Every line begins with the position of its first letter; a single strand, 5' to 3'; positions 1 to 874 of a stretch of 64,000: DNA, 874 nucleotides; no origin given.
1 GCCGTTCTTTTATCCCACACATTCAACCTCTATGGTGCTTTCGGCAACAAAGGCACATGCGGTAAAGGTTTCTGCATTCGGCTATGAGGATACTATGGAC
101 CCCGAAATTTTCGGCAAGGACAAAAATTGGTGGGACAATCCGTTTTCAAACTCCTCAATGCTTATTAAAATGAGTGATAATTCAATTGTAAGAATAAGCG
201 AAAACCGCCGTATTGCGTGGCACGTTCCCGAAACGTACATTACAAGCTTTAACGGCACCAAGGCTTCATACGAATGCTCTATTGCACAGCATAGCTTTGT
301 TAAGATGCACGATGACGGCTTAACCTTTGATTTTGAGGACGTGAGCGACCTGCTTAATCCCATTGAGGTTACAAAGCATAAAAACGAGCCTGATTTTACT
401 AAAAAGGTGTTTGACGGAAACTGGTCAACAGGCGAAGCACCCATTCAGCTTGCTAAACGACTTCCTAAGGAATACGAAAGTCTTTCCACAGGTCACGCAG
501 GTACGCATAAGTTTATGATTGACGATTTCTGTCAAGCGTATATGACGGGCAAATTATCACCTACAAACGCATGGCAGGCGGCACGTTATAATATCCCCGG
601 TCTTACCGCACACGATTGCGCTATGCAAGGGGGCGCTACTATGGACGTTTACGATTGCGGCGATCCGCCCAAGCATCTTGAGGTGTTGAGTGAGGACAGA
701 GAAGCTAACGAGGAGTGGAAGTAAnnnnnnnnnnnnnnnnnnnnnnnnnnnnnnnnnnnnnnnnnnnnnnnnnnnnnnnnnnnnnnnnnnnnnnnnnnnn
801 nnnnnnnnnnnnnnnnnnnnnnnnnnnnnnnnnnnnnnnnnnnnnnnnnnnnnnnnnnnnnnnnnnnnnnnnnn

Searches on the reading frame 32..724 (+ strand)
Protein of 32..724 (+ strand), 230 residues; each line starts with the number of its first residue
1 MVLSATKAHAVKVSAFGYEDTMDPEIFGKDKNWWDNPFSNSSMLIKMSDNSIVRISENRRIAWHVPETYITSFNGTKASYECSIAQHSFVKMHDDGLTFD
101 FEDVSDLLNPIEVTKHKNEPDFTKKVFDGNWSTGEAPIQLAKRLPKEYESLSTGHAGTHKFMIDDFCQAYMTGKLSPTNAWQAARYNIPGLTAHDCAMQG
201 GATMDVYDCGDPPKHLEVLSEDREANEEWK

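Call 80: search_protein_families(library=padloc, alignment_id=A9, max_evalue=0.00001)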
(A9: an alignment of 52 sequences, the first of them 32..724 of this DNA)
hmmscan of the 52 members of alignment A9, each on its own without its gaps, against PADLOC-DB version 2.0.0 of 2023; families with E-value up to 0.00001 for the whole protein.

A. member 1, window:32-724:+ (230 aa): 0 families

B. families by the number of members that match (of 52 scanned): 15 families
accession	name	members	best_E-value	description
PDLC01097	C3a214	1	1.1e-31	GlgB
PDLC02926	HTH_VI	1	2.8e-13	-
PDLC03954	RmrA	1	1.2e-12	-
PDLC03951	RmrA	1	9.8e-12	-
PDLC04142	capH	1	1.4e-11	capH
PDLC03952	RmrA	1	8.9e-09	-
PDLC03947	RmrA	1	3e-08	-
PDLC04775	PDC-M69A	1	3.1e-08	-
PDLC03944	RmrA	1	4.1e-08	-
PDLC03945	RmrA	1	6.2e-08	-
PDLC03665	Control_protein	1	8.8e-08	control protein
PDLC03948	RmrA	1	1.7e-07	-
PDLC03949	RmrA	1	1.8e-07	-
PDLC04908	PDC-S10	1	1.7e-06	-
PDLC04760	PDC-M64C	1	5.1e-06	-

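Call 81: search_protein_families(library=pfam, alignment_id=A9, max_evalue=1e-8)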
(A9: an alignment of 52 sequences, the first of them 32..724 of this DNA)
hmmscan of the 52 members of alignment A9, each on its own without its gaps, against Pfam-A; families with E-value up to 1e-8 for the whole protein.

A. member 1, window:32-724:+ (230 aa): 0 families

B. families by the number of members that match (of 52 scanned): 49 families (the first 25 are shown)
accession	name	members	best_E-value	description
PF00483.29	NTP_transferase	2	6.2e-67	Nucleotidyl transferase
PF20629.2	GD_AH_C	2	2.8e-35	D-galactarate/Altronate dehydratase, C-terminal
PF12833.13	HTH_18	2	5.9e-22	Helix-turn-helix domain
PF00165.29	HTH_AraC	2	7.6e-22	Bacterial regulatory helix-turn-helix proteins, AraC family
PF24894.1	Hexapep_GlmU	2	7.9e-17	GlmU-like, C-terminal hexapeptide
PF00749.27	tRNA-synt_1c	1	1.3e-107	tRNA synthetases class I (E and Q), catalytic domain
PF04346.18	EutH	1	9.1e-99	Ethanolamine utilisation protein, EutH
PF03601.19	Cons_hypoth698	1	4.9e-69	Conserved hypothetical protein 698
PF01244.27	Peptidase_M19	1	1.4e-67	Membrane dipeptidase (Peptidase family M19)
PF00308.24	Bac_DnaA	1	1.2e-66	Bacterial DnaA ATPAse domain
PF04295.18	GD_AH_second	1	2e-42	D-galactarate dehydratase/Altronate hydrolase, second domain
PF00144.29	Beta-lactamase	1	9.1e-34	Beta-lactamase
PF02633.19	Creatininase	1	2.3e-33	Creatinine amidohydrolase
PF13204.13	Apiosidase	1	9e-33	Apiosidase-like, catalytic domain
PF02096.25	60KD_IMP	1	2.5e-32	60Kd inner membrane protein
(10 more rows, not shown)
